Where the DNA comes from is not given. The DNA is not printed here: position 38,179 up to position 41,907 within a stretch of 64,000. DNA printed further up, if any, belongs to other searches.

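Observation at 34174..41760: Myt1/Wee1-family kinase whose catalytic domain is split by a ~1,040-aa insertion, with a ~1,150-aa tail ending in a TM anchor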

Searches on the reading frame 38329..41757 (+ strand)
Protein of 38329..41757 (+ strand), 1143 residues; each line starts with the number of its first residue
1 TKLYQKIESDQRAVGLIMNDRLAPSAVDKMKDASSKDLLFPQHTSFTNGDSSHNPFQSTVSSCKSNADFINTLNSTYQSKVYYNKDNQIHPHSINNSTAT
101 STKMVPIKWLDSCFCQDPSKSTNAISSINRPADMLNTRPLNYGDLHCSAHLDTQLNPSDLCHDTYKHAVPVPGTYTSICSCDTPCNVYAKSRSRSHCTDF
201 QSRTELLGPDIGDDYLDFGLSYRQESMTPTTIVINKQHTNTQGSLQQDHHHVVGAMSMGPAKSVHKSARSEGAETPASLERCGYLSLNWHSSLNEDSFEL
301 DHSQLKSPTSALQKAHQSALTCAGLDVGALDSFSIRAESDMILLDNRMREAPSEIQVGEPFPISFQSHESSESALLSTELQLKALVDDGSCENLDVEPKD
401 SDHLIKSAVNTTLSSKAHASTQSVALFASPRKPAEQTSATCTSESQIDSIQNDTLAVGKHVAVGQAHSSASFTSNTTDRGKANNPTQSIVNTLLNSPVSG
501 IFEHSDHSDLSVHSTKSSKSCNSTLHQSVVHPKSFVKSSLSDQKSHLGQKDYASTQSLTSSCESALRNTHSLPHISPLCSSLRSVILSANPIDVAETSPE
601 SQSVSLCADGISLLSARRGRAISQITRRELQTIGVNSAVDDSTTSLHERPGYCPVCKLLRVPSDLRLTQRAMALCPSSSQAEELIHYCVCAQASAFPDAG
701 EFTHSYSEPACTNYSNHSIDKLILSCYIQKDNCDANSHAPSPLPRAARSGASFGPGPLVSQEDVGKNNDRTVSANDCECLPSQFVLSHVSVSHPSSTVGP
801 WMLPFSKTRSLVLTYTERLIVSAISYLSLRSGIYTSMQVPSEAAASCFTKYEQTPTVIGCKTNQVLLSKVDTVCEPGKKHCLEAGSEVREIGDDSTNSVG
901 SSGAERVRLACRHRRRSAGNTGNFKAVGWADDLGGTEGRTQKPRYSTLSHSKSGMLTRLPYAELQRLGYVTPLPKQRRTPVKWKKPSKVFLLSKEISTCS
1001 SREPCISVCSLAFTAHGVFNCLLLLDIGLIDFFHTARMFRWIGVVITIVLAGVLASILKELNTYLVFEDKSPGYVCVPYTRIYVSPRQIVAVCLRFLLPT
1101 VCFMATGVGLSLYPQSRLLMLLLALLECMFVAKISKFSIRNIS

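Call 18: search_protein_families(library=pfam, proteins=[window:38329-41757:+], max_evalue=1)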
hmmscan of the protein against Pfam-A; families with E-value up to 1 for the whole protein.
window:38329-41757:+ (1143 aa): 1 family
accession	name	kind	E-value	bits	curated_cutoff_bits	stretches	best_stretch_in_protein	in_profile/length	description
PF07070.16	Spo0M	-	0.085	12.9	23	1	340-410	79-148/213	SpoOM protein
